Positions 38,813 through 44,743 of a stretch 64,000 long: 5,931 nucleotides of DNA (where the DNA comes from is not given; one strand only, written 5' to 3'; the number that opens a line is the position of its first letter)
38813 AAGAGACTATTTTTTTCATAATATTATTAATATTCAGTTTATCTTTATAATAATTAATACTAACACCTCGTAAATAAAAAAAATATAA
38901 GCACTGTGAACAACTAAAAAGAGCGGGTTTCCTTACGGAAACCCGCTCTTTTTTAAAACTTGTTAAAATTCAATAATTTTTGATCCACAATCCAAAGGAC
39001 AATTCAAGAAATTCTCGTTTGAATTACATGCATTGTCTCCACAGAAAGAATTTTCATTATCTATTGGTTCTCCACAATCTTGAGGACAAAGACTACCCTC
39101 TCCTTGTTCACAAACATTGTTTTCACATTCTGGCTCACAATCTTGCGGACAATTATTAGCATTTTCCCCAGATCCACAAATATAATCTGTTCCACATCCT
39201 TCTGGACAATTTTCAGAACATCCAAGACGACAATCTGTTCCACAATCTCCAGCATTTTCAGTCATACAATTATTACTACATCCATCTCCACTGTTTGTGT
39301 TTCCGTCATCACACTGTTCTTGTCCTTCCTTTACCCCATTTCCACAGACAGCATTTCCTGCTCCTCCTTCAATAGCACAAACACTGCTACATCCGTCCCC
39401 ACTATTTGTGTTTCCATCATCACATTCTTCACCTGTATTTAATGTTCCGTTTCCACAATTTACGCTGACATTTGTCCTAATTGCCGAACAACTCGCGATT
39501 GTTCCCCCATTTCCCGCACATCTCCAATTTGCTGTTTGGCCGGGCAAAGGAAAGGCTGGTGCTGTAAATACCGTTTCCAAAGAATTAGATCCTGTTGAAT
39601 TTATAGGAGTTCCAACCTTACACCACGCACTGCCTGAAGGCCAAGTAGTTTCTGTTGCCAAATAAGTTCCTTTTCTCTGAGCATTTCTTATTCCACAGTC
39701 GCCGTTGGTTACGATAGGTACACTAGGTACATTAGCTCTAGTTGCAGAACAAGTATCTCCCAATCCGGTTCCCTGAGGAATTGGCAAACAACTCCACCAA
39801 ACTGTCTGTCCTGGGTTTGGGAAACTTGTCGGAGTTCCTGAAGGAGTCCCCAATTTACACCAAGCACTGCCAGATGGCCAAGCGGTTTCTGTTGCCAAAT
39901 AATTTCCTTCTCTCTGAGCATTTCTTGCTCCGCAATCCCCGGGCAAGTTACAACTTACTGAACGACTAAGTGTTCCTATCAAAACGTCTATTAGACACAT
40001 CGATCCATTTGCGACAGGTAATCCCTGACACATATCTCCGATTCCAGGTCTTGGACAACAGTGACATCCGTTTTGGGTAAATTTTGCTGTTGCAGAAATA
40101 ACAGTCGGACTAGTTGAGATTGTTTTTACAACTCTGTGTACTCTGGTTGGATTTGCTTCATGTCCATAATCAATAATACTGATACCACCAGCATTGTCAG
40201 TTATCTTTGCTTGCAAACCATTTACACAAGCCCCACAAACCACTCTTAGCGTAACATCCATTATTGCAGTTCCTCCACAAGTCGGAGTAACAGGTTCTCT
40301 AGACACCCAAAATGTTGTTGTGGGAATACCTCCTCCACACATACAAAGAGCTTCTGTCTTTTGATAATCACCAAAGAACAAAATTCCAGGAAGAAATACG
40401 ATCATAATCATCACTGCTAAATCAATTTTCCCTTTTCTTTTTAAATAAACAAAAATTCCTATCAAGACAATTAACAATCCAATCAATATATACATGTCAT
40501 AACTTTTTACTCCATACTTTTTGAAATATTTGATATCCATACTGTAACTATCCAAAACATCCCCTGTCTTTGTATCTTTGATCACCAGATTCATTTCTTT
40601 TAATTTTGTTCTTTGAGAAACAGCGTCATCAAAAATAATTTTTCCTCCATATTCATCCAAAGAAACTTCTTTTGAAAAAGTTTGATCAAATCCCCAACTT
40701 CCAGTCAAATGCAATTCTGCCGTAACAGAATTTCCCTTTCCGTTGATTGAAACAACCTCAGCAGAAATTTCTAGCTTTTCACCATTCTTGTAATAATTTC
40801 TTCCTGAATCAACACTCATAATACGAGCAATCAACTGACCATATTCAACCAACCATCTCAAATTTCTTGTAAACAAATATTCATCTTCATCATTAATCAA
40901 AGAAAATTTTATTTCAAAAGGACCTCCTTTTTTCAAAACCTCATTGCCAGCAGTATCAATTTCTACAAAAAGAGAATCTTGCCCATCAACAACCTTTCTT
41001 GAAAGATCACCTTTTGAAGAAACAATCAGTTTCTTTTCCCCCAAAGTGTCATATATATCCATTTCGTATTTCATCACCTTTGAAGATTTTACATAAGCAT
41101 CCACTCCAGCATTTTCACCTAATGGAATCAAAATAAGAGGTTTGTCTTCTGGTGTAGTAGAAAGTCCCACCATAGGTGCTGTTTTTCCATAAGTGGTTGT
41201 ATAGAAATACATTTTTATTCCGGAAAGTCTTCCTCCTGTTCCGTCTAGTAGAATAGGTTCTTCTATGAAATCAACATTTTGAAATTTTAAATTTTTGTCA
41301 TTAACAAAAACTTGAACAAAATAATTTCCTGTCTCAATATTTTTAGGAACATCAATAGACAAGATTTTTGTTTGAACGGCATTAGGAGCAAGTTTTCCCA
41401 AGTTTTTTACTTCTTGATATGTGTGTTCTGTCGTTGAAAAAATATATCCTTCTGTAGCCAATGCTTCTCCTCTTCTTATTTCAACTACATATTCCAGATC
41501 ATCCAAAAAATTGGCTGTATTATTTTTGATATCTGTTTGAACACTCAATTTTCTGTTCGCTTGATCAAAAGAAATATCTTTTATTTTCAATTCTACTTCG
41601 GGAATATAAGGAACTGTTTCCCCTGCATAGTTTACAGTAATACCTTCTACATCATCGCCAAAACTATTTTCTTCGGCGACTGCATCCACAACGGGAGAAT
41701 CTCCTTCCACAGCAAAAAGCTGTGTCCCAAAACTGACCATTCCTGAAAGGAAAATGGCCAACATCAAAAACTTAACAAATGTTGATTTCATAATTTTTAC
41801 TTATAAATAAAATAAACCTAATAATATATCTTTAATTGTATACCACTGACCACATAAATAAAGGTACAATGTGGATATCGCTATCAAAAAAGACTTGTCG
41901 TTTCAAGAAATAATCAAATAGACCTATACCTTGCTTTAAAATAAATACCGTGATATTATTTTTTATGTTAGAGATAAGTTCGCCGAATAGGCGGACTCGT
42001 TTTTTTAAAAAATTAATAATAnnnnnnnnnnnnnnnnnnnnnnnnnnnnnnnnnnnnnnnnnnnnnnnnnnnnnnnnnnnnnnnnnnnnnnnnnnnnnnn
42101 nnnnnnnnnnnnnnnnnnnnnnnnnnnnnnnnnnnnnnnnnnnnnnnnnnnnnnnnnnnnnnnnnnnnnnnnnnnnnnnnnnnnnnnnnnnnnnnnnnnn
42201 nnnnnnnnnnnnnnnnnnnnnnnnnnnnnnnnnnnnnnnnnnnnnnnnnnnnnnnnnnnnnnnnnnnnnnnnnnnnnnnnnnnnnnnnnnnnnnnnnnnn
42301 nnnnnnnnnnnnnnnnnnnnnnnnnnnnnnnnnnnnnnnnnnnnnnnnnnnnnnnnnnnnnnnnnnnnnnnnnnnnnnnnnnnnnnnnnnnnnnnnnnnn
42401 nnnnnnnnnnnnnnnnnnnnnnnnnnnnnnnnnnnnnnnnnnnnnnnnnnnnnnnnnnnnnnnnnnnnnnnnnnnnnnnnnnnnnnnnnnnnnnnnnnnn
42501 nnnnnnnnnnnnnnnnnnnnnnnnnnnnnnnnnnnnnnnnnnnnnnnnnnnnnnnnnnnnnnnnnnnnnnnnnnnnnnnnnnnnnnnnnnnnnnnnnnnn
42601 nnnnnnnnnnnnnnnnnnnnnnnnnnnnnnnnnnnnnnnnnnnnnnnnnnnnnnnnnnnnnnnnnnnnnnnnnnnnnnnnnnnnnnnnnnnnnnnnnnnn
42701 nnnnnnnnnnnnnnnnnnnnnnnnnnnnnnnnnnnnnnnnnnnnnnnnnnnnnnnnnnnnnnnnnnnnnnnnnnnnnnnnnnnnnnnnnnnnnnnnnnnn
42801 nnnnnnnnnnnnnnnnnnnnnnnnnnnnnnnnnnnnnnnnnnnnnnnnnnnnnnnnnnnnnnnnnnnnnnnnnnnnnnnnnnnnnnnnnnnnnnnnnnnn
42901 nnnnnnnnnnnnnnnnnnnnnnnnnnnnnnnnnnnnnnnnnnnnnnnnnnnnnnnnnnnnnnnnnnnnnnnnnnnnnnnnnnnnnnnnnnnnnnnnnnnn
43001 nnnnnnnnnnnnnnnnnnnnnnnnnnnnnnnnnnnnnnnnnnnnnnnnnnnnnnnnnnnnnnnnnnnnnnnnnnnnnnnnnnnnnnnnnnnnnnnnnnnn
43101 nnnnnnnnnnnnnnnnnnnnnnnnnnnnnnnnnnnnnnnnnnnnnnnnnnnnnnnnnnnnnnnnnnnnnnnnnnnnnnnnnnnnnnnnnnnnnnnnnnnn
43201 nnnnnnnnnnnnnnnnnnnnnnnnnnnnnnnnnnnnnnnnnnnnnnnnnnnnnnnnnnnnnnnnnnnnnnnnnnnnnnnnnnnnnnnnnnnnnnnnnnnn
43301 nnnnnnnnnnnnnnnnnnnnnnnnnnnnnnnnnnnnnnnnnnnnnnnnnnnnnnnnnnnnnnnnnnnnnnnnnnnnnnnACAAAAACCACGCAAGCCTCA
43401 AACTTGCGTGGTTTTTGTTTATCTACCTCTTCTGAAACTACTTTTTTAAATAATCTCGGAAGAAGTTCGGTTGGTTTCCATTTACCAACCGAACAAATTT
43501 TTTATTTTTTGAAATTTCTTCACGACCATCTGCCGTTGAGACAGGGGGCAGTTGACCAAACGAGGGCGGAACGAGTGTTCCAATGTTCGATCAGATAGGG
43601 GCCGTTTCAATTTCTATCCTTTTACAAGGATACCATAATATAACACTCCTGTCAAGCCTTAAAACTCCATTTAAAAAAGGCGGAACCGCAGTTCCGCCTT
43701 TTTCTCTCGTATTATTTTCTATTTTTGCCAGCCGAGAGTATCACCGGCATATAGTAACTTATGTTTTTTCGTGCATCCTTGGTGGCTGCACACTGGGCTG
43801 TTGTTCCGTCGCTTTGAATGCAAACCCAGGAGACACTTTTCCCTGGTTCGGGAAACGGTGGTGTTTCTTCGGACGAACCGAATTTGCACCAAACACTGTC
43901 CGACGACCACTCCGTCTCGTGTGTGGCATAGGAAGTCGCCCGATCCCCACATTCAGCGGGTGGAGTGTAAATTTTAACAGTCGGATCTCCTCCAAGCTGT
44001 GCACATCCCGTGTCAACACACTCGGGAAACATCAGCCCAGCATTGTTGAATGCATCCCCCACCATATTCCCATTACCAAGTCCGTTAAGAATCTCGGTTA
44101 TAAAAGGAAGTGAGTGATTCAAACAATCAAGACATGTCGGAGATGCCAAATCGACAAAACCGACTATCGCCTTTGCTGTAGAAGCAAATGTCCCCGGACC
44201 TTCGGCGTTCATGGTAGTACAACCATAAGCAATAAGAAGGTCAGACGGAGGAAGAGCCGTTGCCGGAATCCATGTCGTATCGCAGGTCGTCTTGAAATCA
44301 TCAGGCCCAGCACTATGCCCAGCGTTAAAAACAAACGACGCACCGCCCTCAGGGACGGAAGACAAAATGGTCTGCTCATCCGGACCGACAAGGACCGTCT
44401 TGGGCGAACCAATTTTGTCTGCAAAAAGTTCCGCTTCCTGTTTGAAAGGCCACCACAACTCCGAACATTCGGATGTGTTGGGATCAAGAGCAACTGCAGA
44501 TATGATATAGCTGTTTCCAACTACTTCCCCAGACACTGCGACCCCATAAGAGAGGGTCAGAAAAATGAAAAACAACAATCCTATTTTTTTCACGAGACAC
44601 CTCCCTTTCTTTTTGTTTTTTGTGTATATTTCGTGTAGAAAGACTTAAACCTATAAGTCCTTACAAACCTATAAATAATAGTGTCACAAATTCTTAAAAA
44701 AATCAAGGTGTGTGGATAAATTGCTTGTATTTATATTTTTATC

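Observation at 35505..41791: Two giant paralogous surface proteins with a TM hairpin, a four-Cys repeat I do not recognise, and a shared C-terminal ................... module, in line with the type IV pilus operon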

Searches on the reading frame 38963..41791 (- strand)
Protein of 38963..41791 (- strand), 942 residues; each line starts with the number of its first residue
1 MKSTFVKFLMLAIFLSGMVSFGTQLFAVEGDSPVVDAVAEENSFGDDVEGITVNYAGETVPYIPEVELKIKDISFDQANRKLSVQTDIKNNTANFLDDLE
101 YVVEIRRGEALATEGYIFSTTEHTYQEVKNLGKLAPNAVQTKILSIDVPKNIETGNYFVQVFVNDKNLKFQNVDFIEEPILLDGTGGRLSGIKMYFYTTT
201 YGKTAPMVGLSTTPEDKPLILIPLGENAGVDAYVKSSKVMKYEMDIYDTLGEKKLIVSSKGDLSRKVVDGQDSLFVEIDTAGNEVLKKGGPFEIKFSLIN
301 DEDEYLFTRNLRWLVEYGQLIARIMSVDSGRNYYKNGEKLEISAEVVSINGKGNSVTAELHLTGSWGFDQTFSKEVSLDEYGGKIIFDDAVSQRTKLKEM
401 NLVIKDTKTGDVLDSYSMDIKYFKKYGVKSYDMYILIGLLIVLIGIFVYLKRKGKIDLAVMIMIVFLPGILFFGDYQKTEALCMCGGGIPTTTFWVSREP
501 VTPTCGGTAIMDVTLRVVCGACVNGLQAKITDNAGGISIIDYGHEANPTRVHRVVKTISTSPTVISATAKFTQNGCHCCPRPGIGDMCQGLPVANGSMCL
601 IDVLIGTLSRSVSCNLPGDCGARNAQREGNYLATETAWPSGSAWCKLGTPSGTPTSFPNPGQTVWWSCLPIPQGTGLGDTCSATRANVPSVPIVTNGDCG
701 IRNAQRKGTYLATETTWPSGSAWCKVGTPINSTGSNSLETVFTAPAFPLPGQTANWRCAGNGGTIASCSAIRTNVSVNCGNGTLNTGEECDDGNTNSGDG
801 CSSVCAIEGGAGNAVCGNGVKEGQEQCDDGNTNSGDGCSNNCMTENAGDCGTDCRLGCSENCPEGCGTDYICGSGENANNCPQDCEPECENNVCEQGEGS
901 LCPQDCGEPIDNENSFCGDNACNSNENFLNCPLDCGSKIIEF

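Call 3: search_protein_families(library=pfam, proteins=[window:38963-41791:-], max_evalue=1)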
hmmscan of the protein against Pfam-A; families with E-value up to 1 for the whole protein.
window:38963-41791:- (942 aa): 5 families
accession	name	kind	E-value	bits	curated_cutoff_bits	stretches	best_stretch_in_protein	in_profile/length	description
PF13948.11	DUF4215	-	1.5e-08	35.2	27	2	815-842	20-46/47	Domain of unknown function (DUF4215)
PF11797.14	WxLIP_HBD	-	0.00044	20.6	28.9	1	64-169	25-119/138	WxL Interacting Protein, host binding domain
PF15418.12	DUF4625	-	0.038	14.7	27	1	123-167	76-118/131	Domain of unknown function (DUF4625)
PF02301.23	HORMA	-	0.16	11.8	24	1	389-430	63-105/209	HORMA domain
PF13954.11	PapC_N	-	0.24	11.8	27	1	151-178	25-52/146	PapC N-terminal domain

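Call 4: search_protein_families(library=ncbifam, proteins=[window:38963-41791:-], max_evalue=1)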
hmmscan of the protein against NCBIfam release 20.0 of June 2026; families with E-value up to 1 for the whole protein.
window:38963-41791:- (942 aa): 3 families
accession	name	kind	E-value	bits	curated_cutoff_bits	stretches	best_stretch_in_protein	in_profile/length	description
TIGR02232.1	myxo_disulf_rpt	repeat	1.4e-18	66.4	20.8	2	778-810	3-35/38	cysteine-rich acidic repeat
TIGR01167.1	LPXTG_anchor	domain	0.15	12.7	15.9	1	429-453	8-32/34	LPXTG cell wall anchor domain-containing protein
NF053819.1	EF0750_LPXTG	subfamily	0.42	11.2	47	0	427-455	77-105/105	EF2685/EF0750 family sortase-dependent surface protein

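Call 17: search_solved_structures(query=window:38963-41791:-, max_evalue=1)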
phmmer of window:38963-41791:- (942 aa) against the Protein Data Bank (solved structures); distinct sequences matched with E-value up to 1: 1.
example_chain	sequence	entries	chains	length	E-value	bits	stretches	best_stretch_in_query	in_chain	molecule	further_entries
8sl1_A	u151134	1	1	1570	4.9e-05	24.5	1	749-811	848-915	Pappalysin-2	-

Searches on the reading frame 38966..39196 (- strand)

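Call 70: search_protein_families(library=ncbifam, proteins=[window:38966-39196:-], max_evalue=10)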
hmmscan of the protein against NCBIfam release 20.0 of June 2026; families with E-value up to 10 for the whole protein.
seq(77 aa): 0 families

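Call 71: search_protein_families(library=pfam, proteins=[window:38966-39196:-], max_evalue=10)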
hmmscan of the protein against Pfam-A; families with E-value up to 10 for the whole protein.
seq(77 aa): 1 family
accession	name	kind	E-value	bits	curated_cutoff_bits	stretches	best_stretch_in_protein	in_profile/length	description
PF01826.23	TIL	-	1.4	9.6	24.5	0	7-44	1-34/55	Trypsin Inhibitor like cysteine rich domain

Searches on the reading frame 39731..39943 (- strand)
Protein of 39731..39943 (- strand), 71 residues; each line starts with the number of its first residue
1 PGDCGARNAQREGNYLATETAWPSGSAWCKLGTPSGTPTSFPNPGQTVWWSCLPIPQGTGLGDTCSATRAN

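Call 57: predict_structure(alignment_id=A4)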
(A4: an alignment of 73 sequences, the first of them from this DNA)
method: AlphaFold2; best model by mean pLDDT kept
length: 71 residues; sequences in the alignment: 73
mean_pLDDT: 87.8   pTM: 0.71
mean pLDDT of the five models: 87.8, 87.8, 86.8, 85.6, 83.1
residues with pLDDT >= 90: 44; 70-90: 22; 50-70: 5; < 50: 0
segments of 3 or more residues with pLDDT < 50: none
pLDDT, mean of each block of 10 residues (from residue 1): 82 89 92 91 95 77 90 90
secondary structure, 60 per line:
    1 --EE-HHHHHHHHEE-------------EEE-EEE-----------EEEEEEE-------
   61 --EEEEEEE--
elements in order: H6-13 E29-31 E33-35 E47-53 E63-69

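Call 62: find_homologous_proteins(query=A4, max_evalue=0.00001)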
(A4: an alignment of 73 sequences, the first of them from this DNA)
Query A4 (73 sequences): 75 candidates shared short words with the query, none scored E <= 0.00001.

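Call 71: search_protein_families(library=pfam, proteins=[window:39731-39943:-], max_evalue=10)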
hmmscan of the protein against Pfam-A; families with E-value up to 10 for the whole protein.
seq(71 aa): 0 families

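Call 73: fold_search(model_id=the predicted structure, library=pdb)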
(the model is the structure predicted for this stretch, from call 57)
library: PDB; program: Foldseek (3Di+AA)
matches with E <= 10: 22; with E <= 0.001: 0
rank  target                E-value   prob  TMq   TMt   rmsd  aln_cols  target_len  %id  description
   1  8bw0_C                2.9e+00  0.08  0.39  0.22   5.7        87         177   15  Structure of CEACAM5 A3-B3 domain in Complex with Tusamitamab Fab (released 2024-01-24)
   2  9bs0_H                3.7e+00  0.03  0.21  0.14  11.5        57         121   16  YphC-treated 45SYphC particle. Class 5 (released 2024-12-25)
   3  9jsr_K                4.2e+00  0.02  0.22  0.15  11.5        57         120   19  50S precursor - Erm complex (C-I) (released 2025-10-29)
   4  7qfk_A                6.1e+00  0.04  0.32  0.16   7.3        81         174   11  Crystal structure of S-layer protein SlpX from Lactobacillus acidophilus, domain II, Co-Crystallization with HgCl2, Mu (released 2022-12-21)
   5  7qfk_C                6.5e+00  0.03  0.32  0.18   6.6        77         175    9  Crystal structure of S-layer protein SlpX from Lactobacillus acidophilus, domain II, Co-Crystallization with HgCl2, Mu (released 2022-12-21)
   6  5fq7_G                7.0e+00  0.05  0.39  0.34   5.4        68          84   10  Crystal structure of the SusCD complex BT2261-2264 from Bacteroides thetaiotaomicron (released 2016-12-21)
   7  7mqk_B                7.9e+00  0.04  0.21  0.07   3.2        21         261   19  AAC(3)-IIIa in complex with CoA and sisomicin (released 2022-07-06)
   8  7qfj_D                7.9e+00  0.03  0.32  0.18   6.7        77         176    9  Crystal structure of S-layer protein SlpX from Lactobacillus acidophilus, domain II (aa 194-362) (released 2022-12-21)
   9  4czm_A                7.9e+00  0.02  0.21  0.06   9.4        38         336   13  C. crescentus MreB, monomeric, AMPPNP (released 2014-08-13)
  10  8q2h                  8.4e+00  0.04  0.39  0.04   5.9        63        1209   17  beta-galactosidase from Bacillus circulans (released 2024-10-16)
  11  7unr_M                8.4e+00  0.01  0.19  0.13  11.8        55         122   16  Pseudomonas aeruginosa 70S ribosome initiation complex bound to compact IF2-GDP (composite structure I-A) (released 2022-06-22)
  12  3jud                  8.4e+00  0.01  0.17  0.10   5.0        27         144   15  Human gamma-glutamylamine cyclotransferase, E82Q mutant (released 2010-02-09)
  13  7q1d_A                8.9e+00  0.04  0.21  0.07   3.2        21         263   19  Acetyltrasferase(3) type IIIa in complex with 3-N-methyl-nemycin B (released 2022-11-02)
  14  7qfk_B                9.5e+00  0.04  0.38  0.18   6.6        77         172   12  Crystal structure of S-layer protein SlpX from Lactobacillus acidophilus, domain II, Co-Crystallization with HgCl2, Mu (released 2022-12-21)
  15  7mqk_A                9.5e+00  0.04  0.21  0.07   3.2        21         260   19  AAC(3)-IIIa in complex with CoA and sisomicin (released 2022-07-06)
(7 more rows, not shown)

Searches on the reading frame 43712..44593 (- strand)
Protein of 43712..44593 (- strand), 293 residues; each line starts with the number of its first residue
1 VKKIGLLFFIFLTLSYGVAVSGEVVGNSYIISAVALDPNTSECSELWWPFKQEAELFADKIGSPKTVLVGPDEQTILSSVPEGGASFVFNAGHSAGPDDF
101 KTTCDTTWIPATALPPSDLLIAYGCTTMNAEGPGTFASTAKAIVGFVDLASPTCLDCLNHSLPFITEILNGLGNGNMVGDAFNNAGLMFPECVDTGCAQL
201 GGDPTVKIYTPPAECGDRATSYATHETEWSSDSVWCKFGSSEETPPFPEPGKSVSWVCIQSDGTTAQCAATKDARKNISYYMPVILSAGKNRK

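Call 3: search_protein_families(library=pfam, proteins=[window:43712-44593:-], max_evalue=1)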
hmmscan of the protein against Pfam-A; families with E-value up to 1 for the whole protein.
window:43712-44593:- (293 aa): 0 families

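Call 4: search_protein_families(library=ncbifam, proteins=[window:43712-44593:-], max_evalue=1)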
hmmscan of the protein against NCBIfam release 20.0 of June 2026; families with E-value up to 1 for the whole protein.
window:43712-44593:- (293 aa): 0 families

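Call 64: search_solved_structures(query=window:43712-44593:-, max_evalue=10, show_alignments=2)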
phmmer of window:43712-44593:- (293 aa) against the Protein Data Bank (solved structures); distinct sequences matched with E-value up to 10: 1.
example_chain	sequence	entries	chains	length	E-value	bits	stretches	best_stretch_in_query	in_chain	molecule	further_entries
3wrv_A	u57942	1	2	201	0.47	12.7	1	115-195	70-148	Tm-1 protein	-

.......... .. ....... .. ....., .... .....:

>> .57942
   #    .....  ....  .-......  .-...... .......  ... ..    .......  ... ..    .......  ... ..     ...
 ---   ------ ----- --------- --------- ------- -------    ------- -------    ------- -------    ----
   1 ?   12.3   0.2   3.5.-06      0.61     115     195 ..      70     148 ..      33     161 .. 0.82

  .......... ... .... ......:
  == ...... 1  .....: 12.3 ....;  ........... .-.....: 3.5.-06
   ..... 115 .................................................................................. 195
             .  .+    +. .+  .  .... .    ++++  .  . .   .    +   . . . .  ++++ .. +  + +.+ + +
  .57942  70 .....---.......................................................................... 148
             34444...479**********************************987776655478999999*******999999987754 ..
